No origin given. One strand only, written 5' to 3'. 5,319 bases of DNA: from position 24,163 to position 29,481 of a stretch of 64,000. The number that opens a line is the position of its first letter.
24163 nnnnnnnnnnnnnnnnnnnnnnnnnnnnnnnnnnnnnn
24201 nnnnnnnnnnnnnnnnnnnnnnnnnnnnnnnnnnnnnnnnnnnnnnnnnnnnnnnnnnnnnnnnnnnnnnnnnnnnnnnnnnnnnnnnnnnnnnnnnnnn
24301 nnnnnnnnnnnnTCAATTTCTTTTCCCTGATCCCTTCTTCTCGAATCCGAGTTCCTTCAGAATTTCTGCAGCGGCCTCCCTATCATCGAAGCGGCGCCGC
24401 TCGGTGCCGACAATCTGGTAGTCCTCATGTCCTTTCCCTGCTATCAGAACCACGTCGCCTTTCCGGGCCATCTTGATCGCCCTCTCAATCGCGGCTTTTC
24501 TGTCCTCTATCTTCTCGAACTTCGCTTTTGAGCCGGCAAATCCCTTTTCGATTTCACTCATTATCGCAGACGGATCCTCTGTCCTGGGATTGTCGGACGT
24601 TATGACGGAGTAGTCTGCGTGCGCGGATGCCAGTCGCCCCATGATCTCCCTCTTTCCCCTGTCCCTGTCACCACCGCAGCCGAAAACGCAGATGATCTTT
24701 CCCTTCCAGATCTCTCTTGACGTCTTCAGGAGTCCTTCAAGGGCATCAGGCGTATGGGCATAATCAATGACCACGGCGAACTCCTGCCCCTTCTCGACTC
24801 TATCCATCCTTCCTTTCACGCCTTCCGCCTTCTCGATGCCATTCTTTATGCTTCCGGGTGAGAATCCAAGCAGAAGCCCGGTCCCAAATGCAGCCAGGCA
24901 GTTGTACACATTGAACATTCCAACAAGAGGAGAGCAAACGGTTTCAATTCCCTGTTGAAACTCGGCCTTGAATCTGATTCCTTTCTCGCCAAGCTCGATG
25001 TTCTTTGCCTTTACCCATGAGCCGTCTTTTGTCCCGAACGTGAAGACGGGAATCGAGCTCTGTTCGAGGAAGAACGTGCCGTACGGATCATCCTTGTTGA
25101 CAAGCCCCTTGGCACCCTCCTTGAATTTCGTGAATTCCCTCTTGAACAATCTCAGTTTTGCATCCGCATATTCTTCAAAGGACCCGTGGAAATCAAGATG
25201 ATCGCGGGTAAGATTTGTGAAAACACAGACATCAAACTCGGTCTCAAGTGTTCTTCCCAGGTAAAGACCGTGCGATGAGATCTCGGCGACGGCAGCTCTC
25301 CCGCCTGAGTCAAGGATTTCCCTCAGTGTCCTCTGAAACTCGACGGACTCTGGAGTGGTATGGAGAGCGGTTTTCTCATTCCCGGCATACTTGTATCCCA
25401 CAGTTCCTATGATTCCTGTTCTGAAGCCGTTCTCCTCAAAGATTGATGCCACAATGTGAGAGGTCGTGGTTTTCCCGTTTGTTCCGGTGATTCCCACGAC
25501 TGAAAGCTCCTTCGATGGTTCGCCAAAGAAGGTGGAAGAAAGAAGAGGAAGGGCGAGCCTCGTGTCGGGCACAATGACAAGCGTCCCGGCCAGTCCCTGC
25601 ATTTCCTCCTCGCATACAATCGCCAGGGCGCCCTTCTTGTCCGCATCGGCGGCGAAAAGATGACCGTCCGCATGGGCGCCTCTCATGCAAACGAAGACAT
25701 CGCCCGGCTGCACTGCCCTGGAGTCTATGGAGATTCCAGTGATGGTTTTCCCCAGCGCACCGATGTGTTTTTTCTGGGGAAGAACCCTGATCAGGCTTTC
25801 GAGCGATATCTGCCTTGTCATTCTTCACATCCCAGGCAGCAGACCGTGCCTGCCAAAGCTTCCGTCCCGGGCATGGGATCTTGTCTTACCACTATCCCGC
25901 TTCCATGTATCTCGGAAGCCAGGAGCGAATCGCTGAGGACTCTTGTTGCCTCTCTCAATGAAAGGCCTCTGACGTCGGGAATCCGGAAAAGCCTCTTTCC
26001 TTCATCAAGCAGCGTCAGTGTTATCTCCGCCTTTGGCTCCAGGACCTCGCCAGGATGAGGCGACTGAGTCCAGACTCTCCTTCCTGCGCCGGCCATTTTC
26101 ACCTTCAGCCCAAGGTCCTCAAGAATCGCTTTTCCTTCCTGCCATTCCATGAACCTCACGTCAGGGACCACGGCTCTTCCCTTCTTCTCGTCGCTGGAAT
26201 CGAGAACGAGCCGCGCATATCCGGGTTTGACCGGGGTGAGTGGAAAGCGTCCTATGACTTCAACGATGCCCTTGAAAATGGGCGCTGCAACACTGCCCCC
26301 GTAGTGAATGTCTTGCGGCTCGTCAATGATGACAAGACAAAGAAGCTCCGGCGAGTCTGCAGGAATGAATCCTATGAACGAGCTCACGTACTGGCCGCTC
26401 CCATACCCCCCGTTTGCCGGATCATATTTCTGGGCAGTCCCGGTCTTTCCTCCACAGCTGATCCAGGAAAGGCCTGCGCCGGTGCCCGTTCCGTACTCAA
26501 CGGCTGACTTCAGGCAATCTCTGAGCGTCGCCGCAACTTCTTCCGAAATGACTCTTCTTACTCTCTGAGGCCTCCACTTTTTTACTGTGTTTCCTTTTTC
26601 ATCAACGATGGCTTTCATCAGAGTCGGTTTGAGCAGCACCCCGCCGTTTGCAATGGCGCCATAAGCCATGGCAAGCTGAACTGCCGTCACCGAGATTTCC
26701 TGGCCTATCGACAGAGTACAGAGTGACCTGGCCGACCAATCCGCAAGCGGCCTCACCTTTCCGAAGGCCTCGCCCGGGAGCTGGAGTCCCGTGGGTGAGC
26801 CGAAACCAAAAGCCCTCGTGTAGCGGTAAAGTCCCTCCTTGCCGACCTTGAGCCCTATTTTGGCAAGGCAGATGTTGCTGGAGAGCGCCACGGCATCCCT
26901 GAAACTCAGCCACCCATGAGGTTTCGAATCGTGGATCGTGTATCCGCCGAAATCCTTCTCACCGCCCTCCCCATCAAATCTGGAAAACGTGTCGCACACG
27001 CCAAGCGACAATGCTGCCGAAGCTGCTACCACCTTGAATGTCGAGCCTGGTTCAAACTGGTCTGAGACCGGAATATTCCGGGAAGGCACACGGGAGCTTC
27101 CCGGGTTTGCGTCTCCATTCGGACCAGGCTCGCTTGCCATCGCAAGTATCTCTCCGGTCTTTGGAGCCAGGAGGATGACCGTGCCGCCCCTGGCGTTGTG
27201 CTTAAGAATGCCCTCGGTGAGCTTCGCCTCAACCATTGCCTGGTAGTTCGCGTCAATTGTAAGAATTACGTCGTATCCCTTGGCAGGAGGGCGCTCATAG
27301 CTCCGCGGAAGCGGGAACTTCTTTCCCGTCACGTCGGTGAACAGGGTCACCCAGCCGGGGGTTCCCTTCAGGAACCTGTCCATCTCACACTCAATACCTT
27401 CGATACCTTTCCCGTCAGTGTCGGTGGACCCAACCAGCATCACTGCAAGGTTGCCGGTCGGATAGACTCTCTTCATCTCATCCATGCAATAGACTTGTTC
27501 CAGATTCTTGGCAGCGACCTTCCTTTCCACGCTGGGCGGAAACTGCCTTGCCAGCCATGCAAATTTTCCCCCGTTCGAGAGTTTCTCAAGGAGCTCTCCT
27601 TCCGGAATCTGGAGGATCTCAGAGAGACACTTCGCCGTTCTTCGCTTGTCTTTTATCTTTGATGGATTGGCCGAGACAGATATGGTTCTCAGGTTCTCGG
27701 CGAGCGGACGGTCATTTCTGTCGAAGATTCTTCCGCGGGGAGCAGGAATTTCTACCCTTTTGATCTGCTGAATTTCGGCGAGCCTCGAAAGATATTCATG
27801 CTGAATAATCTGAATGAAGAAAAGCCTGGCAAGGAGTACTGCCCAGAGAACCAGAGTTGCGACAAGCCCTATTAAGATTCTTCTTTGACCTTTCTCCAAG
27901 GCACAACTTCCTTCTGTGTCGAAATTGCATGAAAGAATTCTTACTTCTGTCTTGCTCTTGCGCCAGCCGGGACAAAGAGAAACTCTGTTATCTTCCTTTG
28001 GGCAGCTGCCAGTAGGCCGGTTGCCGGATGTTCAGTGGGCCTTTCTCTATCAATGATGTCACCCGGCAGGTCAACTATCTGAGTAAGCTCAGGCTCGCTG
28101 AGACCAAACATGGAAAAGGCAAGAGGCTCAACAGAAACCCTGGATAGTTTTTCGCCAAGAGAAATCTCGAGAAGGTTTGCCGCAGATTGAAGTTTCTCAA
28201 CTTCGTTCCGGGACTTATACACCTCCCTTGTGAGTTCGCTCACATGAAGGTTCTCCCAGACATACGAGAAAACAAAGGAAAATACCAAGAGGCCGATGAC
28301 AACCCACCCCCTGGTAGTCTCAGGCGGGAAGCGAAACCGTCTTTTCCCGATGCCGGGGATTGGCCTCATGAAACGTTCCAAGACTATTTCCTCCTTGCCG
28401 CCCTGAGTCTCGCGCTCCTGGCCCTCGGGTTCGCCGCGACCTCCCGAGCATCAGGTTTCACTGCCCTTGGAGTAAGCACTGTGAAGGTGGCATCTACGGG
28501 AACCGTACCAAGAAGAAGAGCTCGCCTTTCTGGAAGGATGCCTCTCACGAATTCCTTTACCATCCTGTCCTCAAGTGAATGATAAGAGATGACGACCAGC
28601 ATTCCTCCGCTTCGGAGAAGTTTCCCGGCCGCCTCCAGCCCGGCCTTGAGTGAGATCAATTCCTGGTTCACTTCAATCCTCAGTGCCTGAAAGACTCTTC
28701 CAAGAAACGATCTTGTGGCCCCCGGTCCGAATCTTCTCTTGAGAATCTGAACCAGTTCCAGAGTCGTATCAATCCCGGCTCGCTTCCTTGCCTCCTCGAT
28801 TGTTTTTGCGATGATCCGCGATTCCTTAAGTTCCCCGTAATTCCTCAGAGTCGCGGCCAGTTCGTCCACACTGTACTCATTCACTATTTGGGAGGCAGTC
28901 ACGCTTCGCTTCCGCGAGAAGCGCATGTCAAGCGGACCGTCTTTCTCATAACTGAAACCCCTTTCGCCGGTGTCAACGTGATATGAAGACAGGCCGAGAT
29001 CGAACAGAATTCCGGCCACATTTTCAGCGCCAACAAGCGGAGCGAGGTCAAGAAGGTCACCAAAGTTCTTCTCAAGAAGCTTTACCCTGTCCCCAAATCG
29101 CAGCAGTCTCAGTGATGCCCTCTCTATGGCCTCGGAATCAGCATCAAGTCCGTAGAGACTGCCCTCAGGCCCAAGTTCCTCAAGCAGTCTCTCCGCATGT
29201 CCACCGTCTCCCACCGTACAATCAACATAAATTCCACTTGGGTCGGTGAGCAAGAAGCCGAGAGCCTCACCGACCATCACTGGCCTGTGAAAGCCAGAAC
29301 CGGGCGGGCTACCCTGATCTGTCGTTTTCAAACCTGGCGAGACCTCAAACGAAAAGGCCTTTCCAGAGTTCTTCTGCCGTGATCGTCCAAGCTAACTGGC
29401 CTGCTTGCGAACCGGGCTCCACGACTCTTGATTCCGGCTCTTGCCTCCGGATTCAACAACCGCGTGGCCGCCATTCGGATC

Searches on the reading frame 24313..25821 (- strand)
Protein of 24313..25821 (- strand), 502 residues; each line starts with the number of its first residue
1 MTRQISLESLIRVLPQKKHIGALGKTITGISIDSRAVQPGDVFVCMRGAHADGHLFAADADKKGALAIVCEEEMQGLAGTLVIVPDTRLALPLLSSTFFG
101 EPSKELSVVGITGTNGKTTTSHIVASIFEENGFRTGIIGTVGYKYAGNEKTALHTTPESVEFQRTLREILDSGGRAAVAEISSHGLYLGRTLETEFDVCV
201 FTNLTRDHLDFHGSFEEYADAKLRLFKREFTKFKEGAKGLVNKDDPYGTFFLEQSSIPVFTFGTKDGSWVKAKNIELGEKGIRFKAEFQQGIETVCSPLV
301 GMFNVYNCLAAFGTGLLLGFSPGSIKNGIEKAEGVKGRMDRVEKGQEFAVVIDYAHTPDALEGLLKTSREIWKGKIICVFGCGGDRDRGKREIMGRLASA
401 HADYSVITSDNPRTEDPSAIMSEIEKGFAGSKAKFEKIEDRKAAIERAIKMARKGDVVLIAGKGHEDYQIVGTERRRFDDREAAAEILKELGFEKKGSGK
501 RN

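Call 69: search_protein_families(library=pfam, proteins=[window:24313-25821:-], max_evalue=0.00001)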
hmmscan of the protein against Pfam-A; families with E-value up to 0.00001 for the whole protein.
window:24313-25821:- (502 aa): 3 families
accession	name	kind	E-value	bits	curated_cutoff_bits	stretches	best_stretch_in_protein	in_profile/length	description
PF08245.18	Mur_ligase_M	-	1.2e-49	169.5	24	1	111-314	1-199/200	Mur ligase middle domain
PF02875.26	Mur_ligase_C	-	7.6e-36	124.2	28.4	1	337-464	1-127/127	Mur ligase, glutamate ligase domain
PF01225.30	Mur_ligase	-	1.4e-10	41.8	21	1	26-74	1-54/95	Mur ligase family, catalytic domain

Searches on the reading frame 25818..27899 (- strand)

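Call 69: search_protein_families(library=pfam, proteins=[window:25818-27899:-], max_evalue=0.00001)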
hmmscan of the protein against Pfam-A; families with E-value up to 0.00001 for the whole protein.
window:25818-27899:- (693 aa): 3 families
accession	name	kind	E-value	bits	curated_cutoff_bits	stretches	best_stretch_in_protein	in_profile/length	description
PF00905.27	Transpeptidase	-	2.2e-71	240.9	22.1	1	239-546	1-298/299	Penicillin binding protein transpeptidase domain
PF03793.24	PASTA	-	4e-17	62.4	23.2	2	577-630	2-62/64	PASTA domain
PF03717.20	PBP_dimer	-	1.4e-14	55.4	24.4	1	51-193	2-174/180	Penicillin-binding Protein dimerisation domain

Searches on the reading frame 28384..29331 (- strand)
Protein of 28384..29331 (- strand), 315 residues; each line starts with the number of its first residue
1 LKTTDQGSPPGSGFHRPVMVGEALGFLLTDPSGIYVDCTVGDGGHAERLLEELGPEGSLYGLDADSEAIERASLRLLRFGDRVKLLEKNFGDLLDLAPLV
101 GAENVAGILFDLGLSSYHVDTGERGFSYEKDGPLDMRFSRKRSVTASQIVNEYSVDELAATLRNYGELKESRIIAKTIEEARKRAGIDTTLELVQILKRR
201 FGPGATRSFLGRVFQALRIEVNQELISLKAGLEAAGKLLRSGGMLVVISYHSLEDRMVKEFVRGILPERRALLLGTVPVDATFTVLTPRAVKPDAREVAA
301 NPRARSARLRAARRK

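Call 69: search_protein_families(library=pfam, proteins=[window:28384-29331:-], max_evalue=0.00001)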
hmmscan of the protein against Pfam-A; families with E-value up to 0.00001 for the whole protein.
window:28384-29331:- (315 aa): 1 family
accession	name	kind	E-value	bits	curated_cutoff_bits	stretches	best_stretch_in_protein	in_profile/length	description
PF01795.25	Methyltransf_5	-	6.1e-88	295.7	27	1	14-314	3-308/309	MraW methylase family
